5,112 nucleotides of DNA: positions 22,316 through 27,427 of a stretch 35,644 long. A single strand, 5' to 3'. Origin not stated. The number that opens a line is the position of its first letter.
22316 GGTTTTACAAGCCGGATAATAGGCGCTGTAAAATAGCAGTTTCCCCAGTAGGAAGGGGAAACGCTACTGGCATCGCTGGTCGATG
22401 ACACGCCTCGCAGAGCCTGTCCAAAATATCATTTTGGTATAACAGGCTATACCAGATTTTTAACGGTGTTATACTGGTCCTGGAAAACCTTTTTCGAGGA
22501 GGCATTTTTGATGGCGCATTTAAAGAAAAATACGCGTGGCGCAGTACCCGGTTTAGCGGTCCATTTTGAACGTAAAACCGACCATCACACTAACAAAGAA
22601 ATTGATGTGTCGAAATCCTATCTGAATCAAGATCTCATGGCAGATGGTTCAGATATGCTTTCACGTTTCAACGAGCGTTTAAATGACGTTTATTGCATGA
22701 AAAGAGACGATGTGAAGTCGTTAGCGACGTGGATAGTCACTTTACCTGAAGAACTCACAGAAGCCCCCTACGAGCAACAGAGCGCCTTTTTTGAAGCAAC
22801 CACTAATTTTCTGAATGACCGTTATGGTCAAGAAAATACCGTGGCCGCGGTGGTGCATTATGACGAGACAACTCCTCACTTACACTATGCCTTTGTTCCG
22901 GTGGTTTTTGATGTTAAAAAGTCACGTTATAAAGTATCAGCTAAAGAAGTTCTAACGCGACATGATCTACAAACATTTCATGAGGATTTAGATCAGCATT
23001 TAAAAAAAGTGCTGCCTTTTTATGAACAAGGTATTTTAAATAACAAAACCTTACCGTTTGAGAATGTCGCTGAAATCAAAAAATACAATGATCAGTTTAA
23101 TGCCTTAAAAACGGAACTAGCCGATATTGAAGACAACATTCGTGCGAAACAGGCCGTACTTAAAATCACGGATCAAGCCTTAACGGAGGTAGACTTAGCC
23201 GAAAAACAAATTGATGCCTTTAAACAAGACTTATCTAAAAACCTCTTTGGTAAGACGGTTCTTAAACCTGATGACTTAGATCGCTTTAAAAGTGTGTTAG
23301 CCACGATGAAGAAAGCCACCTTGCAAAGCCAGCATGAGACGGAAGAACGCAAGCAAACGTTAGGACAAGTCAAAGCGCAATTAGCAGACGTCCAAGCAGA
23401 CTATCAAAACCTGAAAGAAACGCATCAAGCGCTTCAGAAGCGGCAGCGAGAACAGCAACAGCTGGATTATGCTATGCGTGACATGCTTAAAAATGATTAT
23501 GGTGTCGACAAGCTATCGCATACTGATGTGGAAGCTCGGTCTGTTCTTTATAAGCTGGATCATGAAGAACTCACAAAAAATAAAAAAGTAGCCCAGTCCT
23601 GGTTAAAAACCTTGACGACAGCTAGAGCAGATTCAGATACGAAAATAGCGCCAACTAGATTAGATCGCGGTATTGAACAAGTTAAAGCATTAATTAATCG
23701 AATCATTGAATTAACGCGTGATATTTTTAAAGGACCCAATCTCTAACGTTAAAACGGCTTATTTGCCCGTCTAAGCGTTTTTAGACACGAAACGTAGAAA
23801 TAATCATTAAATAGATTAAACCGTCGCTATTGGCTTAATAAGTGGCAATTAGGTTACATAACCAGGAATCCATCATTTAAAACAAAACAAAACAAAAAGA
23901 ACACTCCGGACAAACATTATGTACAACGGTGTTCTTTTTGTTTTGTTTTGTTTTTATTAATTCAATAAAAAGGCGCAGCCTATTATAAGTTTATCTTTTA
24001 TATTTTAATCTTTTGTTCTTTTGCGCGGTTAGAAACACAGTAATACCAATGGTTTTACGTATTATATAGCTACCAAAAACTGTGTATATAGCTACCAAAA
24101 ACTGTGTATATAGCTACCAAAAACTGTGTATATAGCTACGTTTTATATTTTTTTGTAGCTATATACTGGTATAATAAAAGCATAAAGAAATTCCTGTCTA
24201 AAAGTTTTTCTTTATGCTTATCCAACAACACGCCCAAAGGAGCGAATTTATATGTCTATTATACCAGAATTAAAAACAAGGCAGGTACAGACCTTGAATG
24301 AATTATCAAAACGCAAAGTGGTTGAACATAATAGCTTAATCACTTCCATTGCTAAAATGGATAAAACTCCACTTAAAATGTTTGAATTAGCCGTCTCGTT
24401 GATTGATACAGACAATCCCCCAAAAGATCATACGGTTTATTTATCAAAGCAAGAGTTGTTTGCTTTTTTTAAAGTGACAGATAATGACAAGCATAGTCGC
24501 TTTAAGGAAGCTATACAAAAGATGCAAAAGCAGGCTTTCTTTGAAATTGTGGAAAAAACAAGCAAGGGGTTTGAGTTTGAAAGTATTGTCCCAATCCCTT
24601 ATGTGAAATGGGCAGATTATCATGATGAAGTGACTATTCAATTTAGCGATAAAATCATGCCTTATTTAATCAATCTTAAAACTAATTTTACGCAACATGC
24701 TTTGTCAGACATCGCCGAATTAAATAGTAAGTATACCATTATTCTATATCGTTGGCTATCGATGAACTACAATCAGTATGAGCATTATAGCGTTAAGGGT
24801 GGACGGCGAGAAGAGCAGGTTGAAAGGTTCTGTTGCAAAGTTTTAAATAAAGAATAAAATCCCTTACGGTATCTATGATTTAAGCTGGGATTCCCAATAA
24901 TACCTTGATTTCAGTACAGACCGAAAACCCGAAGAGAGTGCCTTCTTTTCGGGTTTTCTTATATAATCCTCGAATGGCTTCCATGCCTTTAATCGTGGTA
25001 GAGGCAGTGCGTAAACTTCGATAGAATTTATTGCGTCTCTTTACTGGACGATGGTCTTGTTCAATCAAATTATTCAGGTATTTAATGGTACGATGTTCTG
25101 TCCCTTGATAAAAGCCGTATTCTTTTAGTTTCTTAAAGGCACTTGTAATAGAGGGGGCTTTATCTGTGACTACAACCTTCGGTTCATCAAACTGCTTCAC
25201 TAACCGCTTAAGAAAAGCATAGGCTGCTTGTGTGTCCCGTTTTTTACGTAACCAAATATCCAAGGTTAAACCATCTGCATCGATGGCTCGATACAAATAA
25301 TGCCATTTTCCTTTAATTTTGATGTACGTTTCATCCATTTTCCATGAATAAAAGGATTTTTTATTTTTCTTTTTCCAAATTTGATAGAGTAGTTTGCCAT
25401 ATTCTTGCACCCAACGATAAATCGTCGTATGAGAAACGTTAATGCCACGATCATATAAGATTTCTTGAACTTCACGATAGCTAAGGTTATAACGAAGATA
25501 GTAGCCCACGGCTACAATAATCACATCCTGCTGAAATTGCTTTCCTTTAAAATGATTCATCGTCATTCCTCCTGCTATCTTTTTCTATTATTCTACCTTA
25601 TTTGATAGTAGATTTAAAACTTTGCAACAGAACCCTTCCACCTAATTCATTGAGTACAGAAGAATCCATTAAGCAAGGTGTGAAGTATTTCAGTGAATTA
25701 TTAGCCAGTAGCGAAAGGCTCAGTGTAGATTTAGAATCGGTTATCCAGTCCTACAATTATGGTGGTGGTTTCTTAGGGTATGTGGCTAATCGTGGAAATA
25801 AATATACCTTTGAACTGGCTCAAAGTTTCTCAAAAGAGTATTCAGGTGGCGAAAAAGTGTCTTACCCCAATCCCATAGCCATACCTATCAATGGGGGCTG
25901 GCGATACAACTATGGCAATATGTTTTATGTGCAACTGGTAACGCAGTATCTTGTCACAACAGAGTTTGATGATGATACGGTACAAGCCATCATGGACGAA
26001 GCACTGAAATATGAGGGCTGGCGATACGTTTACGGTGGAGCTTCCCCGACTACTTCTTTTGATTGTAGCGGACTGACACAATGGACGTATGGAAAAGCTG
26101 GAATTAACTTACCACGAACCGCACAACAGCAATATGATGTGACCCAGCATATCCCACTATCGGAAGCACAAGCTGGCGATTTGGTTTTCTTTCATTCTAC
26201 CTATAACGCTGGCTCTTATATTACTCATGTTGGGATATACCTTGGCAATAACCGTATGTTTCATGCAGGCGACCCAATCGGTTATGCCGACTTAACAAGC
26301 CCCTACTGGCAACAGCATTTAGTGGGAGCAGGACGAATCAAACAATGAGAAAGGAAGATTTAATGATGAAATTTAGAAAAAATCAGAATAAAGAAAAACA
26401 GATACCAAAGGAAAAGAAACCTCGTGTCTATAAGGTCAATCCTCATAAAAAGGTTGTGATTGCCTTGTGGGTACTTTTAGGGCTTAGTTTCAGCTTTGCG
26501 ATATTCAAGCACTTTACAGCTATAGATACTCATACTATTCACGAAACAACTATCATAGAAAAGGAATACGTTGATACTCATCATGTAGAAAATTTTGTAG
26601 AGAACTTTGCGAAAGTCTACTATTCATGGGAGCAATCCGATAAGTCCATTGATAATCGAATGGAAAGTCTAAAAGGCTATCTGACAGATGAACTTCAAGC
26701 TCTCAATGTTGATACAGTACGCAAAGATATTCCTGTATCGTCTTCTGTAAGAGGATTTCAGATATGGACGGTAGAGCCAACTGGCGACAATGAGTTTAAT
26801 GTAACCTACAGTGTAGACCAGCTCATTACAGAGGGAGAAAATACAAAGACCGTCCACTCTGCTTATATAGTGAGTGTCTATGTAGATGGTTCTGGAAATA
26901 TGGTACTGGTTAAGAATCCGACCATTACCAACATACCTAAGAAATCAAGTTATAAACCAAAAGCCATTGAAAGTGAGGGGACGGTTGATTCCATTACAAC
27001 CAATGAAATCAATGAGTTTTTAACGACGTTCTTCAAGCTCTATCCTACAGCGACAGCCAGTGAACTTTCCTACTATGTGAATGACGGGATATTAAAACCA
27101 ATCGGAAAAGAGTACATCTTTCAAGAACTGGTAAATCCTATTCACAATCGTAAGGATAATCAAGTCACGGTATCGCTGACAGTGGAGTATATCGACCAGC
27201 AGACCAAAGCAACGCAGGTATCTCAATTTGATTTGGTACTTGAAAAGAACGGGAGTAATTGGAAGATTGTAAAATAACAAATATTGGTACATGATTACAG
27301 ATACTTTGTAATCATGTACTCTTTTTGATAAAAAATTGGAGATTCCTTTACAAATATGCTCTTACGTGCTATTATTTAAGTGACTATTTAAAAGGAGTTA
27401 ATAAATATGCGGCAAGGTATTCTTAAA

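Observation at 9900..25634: Split Rep_3 gene with matching 8-bp duplications: a 14.9-kb poxtA-fexB circle integrated by IS1216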

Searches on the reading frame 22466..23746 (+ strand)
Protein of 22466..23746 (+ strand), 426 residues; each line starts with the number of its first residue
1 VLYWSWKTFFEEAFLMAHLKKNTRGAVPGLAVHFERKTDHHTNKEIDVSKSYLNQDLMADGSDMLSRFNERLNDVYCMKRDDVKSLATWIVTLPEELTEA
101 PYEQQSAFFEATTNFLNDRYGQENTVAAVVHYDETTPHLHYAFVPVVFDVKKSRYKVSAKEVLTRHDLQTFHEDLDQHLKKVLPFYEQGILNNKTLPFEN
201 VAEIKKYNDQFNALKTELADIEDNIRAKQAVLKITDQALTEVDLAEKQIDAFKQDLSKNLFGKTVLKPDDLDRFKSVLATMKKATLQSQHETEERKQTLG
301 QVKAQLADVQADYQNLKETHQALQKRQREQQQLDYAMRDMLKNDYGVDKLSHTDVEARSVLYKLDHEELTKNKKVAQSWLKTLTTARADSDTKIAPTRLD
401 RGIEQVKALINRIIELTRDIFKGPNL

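Call 32: search_protein_families(library=pfam, proteins=[window:22466-23746:+], max_evalue=0.001)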
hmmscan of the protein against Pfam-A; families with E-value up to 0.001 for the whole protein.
window:22466-23746:+ (426 aa): 1 family
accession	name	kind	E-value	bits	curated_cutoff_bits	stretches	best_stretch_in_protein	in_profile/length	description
PF01076.25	Mob_Pre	-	5.1e-30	105.2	25.5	1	14-181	4-172/196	Plasmid recombination enzyme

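Call 36: search_protein_families(library=ncbifam, proteins=[window:22466-23746:+], max_evalue=0.00001)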
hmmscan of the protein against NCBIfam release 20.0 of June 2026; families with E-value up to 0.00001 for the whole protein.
window:22466-23746:+ (426 aa): 1 family
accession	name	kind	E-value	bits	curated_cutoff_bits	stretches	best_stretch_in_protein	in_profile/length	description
NF041497.1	MobV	equivalog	3.9e-40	138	100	1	13-193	2-183/187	MobV family relaxase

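Call 44: find_encoding_contigs(protein=window:22466-23746:+, flank=10000, max_places=10)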
Protein window:22466-23746:+ (426 aa): no gene with exactly this product is on record in the collection.

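Call 45: find_encoding_contigs(protein=window:22511-23746:+, flank=10000, max_places=10)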
Protein window:22511-23746:+ (411 aa): 22 contigs read that carry it; 10 places shown.
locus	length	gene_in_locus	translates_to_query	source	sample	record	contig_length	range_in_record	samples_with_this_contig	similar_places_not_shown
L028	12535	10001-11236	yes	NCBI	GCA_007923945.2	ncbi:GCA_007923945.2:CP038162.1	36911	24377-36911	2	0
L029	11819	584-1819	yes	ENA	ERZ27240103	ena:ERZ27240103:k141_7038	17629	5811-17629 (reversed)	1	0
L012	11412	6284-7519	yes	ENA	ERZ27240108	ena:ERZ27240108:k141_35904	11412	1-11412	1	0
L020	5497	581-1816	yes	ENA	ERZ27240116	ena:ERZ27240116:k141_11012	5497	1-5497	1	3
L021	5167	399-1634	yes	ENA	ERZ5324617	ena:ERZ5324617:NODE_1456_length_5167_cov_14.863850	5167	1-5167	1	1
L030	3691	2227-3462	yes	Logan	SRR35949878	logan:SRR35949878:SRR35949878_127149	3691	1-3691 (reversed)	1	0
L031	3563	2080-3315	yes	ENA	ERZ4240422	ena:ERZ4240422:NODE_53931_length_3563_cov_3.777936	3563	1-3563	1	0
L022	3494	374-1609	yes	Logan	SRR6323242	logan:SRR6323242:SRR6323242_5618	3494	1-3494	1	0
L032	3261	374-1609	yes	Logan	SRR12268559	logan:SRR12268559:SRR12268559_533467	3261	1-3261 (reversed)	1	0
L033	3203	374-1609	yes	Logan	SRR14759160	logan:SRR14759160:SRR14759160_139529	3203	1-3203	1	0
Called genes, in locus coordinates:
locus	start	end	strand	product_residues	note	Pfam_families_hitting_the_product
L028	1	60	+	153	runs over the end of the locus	PF00583:Acetyltransf_1, PF13420:Acetyltransf_4 (weak), PF13673:Acetyltransf_10 (weak), PF13508:Acetyltransf_7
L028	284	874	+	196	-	PF00589:Phage_integrase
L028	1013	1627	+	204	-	PF01381:HTH_3, PF12844:HTH_19, PF13443:HTH_26 (weak), PF13560:HTH_31 (weak)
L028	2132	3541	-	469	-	PF07690:MFS_1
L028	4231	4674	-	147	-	PF13276:HTH_21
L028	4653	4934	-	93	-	PF01527:HTH_Tnp_1, PF13518:HTH_28 (faint)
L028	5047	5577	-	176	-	-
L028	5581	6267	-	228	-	PF00665:rve, PF13610:DDE_Tnp_IS240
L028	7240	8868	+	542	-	PF00005:ABC_tran, PF13175:AAA_15 (faint), PF13476:AAA_23 (faint), PF01926:MMR_HSR1 (faint), PF02463:SMC_N (faint), PF00005:ABC_tran, PF13555:AAA_29 (weak), PF13304:AAA_21 (weak), +1 more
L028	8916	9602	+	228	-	PF00665:rve, PF13610:DDE_Tnp_IS240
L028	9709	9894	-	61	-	-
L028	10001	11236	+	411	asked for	PF01076:Mob_Pre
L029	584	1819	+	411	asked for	PF01076:Mob_Pre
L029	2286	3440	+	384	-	PF01051:Rep3_N, PF21205:Rep3_C, PF06430:L_lactis_RepB_C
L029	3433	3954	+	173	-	-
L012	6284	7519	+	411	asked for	PF01076:Mob_Pre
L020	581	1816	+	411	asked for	PF01076:Mob_Pre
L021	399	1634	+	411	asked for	PF01076:Mob_Pre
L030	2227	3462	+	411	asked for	PF01076:Mob_Pre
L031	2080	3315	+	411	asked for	PF01076:Mob_Pre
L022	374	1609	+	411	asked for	PF01076:Mob_Pre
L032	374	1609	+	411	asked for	PF01076:Mob_Pre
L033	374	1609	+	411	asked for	PF01076:Mob_Pre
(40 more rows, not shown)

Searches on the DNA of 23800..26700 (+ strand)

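Call 16: search_dna_similar(collection=plasmids, mode=near, query=window:23800-26700:+, max_rows=12)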
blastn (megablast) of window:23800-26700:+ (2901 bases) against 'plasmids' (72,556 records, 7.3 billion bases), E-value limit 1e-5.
Records with a match: 2143; places in all: 8238; records where one place covers at least 80% of the query: 0.
Best place of each record, by identity: >=99% 1734; 95-99% 149; 90-95% 32; 80-90% 203; 60-80% 25.
By first word of the organism name: Enterococcus 1557; Lactococcus 225; Listeria 88; Leuconostoc 70; Ligilactobacillus 32; Weissella 27; Pediococcus 25; Staphylococcus 23; Streptococcus 20; Vagococcus 15; and 18 more.
By predicted mobility (MOB-suite, as given by PLSDB): mobilizable 973; non-mobilizable 700; conjugative 470.
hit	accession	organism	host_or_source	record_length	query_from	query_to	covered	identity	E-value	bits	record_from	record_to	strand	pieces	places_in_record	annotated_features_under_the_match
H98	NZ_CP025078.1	Enterococcus faecium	Moschus berezovskii,Heart, liver and ...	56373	1024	2901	65%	99.9%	0e+0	3463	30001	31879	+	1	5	IS6-like element IS1216 family transposase | conjugal transfer protein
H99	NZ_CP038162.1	Enterococcus faecium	swine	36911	1024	2901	65%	99.9%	0e+0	3463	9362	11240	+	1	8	IS6-like element IS1216 family transposase | conjugal transfer protein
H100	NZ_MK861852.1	Enterococcus faecalis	swine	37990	1021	2901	65%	99.7%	0e+0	3443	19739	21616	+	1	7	conjugal transfer protein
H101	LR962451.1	Enterococcus faecalis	-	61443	1027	2901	65%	100.0%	0e+0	3469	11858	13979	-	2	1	none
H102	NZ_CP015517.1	Enterococcus hirae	retail raw meat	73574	1027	2901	65%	99.9%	0e+0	3452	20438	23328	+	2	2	bifunctional lysozyme/C40 family peptidase | IS6-like element IS1216 family transposase | conjugal transfer protein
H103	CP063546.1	Enterococcus faecium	Homo sapiens,rectal swab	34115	1049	2901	64%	100.0%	0e+0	3422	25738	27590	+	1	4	IS6-like element IS1216 family transposase | conjugal transfer protein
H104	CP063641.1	Enterococcus faecium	Homo sapiens,rectal swab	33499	1049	2901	64%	100.0%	0e+0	3422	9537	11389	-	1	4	IS6-like element IS1216 family transposase | conjugal transfer protein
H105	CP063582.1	Enterococcus faecium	Homo sapiens,rectal swab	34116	1049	2901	64%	100.0%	0e+0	3422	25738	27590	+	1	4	IS6-like element IS1216 family transposase | conjugal transfer protein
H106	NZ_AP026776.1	Enterococcus faecium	-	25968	1049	2901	64%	100.0%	0e+0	3422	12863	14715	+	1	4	IS6-like element IS1216 family transposase | conjugal transfer protein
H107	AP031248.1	Enterococcus faecium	-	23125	1049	2901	64%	100.0%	0e+0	3422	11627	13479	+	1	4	hypothetical protein | IS6-like element IS1216 family transposase | conjugal transfer protein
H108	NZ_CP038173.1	Enterococcus faecium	swine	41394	1024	2901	63%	99.9%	0e+0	3385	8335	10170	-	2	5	IS6-like element IS1216 family transposase | conjugal transfer protein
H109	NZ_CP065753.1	Enterococcus faecium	Homo sapiens,Digestive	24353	1027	2901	63%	100.0%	0e+0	3385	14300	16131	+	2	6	IS6-like element IS1216 family transposase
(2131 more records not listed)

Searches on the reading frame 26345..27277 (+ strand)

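Call 34: search_protein_families(library=pfam, proteins=[window:26345-27277:+], max_evalue=0.001)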
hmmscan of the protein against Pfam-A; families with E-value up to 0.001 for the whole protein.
window:26345-27277:+ (310 aa): 1 family
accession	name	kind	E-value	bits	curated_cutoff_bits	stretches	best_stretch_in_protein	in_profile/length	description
PF12642.13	TpcC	-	1.8e-63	214.9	27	1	84-308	1-230/231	Conjugative transposon protein TcpC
